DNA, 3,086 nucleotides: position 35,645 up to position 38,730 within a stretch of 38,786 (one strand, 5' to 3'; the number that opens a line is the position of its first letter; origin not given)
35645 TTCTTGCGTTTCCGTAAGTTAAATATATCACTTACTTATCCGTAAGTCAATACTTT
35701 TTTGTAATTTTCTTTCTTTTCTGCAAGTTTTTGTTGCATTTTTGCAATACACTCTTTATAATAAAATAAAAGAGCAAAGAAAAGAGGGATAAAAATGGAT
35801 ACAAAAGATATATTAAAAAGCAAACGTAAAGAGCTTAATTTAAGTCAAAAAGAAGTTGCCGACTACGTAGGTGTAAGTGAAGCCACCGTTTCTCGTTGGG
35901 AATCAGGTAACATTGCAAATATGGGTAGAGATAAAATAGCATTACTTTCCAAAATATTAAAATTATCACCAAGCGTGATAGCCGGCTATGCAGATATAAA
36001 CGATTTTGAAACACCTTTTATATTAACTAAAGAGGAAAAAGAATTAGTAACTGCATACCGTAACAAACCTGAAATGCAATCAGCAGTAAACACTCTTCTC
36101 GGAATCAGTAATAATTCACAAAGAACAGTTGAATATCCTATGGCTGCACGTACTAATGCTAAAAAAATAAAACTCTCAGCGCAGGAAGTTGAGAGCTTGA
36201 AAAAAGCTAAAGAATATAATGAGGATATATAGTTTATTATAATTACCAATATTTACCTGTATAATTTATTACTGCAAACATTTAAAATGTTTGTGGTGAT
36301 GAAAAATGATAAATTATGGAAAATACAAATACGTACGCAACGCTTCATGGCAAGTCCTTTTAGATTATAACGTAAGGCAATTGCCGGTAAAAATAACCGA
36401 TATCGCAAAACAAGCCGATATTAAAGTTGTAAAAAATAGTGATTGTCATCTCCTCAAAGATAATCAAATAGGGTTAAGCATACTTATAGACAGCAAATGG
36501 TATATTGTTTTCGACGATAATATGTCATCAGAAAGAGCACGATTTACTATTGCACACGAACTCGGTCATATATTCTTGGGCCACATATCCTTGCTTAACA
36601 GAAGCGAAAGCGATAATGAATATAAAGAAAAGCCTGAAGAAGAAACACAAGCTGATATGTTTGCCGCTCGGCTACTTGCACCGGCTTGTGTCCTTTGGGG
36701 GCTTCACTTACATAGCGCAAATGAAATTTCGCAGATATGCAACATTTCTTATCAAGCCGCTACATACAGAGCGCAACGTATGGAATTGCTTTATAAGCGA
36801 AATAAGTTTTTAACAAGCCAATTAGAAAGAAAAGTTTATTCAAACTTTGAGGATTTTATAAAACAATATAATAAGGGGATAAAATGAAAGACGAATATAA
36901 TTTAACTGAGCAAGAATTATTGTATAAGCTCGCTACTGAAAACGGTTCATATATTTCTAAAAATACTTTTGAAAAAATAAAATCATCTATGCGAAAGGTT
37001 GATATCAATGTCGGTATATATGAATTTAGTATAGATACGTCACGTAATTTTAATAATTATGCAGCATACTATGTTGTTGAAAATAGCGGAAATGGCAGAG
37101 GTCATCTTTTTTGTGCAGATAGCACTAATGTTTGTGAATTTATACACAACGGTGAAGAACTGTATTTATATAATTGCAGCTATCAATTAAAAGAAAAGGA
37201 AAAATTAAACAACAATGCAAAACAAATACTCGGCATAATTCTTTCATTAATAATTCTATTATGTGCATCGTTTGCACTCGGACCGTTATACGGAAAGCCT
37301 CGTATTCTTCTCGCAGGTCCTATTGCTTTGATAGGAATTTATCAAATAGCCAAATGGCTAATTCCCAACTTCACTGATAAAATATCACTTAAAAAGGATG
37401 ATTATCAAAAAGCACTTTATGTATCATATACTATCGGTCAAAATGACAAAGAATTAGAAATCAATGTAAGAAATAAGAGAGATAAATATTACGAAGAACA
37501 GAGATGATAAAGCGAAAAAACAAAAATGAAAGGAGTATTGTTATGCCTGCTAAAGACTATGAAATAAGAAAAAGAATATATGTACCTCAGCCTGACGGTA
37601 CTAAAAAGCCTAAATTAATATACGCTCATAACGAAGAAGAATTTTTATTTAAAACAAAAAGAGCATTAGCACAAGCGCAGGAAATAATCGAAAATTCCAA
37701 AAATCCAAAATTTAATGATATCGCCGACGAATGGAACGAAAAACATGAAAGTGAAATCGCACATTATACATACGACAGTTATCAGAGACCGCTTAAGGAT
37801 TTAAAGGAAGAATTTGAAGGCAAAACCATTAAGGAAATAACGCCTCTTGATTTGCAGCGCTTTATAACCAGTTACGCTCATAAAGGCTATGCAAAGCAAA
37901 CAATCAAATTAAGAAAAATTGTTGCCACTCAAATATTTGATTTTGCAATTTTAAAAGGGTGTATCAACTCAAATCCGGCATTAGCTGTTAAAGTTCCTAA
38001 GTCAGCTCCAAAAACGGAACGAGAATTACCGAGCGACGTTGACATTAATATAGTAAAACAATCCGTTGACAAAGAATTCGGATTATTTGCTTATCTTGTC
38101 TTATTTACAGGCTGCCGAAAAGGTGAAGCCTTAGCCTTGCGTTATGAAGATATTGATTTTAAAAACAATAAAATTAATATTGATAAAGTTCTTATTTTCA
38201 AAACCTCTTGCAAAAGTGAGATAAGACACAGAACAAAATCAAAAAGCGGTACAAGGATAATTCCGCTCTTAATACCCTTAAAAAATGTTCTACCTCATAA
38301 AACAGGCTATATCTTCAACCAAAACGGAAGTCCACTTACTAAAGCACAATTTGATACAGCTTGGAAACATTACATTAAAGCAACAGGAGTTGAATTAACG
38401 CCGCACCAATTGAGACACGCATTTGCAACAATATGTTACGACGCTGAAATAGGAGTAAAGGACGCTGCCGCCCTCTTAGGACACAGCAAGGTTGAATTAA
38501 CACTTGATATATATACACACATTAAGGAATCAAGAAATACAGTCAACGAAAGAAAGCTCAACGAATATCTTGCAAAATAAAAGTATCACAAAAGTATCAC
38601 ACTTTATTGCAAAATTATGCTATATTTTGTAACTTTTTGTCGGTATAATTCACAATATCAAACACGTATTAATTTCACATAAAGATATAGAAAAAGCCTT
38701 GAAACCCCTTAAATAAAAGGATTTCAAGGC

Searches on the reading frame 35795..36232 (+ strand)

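Call 32: search_protein_families(library=pfam, proteins=[window:35795-36232:+], max_evalue=0.001)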
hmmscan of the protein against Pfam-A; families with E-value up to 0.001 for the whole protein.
window:35795-36232:+ (145 aa): 9 families
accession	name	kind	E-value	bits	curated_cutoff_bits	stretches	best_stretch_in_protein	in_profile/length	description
PF01381.28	HTH_3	-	2.6e-13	50.2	23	1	7-60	1-53/55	Helix-turn-helix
PF13560.12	HTH_31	-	1.6e-06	28.7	27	1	7-60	6-59/64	Helix-turn-helix domain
PF13443.12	HTH_26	-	4.5e-06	27.3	22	1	10-60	5-55/63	Cro/C1-type HTH DNA-binding domain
PF12844.13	HTH_19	-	3.5e-05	24.1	30.2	1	7-59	4-55/64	Helix-turn-helix domain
PF13384.12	HTH_23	-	0.00019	21.6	24.6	1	15-35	17-37/50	Homeodomain-like domain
PF20432.4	Xre-like-HTH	-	0.00054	20.6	25.8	0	13-34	21-42/63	Antitoxin Xre-like helix-turn-helix domain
PF00356.27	LacI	-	0.00055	20.1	27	0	19-34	3-18/46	Bacterial regulatory proteins, lacI family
PF13545.12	HTH_Crp_2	-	0.00074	19.9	27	0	12-34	19-41/70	Crp-like helix-turn-helix domain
PF15731.11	MqsA_antitoxin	-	0.00087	19.8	30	0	6-43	73-110/131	Antitoxin component of bacterial toxin-antitoxin system, MqsA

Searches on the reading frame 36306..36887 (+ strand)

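Call 32: search_protein_families(library=pfam, proteins=[window:36306-36887:+], max_evalue=0.001)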
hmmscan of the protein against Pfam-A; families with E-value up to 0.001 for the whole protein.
window:36306-36887:+ (193 aa): 1 family
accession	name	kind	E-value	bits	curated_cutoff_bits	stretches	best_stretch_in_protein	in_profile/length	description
PF06114.19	Peptidase_M78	-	6.7e-13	49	22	1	59-156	22-122/123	IrrE N-terminal-like domain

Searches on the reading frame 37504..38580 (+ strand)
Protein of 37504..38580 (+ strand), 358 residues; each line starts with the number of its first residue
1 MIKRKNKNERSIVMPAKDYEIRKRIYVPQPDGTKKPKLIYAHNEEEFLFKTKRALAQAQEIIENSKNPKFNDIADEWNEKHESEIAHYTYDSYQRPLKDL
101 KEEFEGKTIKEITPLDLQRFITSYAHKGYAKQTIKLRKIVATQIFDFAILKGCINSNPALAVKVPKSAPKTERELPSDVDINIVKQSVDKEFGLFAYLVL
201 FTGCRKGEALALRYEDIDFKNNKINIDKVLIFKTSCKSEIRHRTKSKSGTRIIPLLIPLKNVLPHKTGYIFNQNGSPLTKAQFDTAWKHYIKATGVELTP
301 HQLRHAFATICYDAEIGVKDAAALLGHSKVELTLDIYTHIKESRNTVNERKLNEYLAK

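Call 32: search_protein_families(library=pfam, proteins=[window:37504-38580:+], max_evalue=0.001)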
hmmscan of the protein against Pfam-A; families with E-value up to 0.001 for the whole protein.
window:37504-38580:+ (358 aa): 5 families
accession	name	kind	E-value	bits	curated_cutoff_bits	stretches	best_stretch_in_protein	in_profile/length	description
PF00589.27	Phage_integrase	-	8.4e-23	81.4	27.1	1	194-342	26-170/172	Phage integrase family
PF22022.2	Phage_int_M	-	3.5e-09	37.2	27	1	70-162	1-93/96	Phage integrase central domain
PF14659.12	Phage_int_SAM_3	-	1.7e-07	31.8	22.6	1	70-122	2-55/58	Phage integrase, N-terminal SAM-like domain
PF02899.23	Phage_int_SAM_1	-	4e-07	30.7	22.3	1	82-151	11-82/83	Phage integrase, N-terminal SAM-like domain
PF13102.12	Phage_int_SAM_5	-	0.00024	21.9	22.3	1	70-159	2-93/98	Phage integrase SAM-like domain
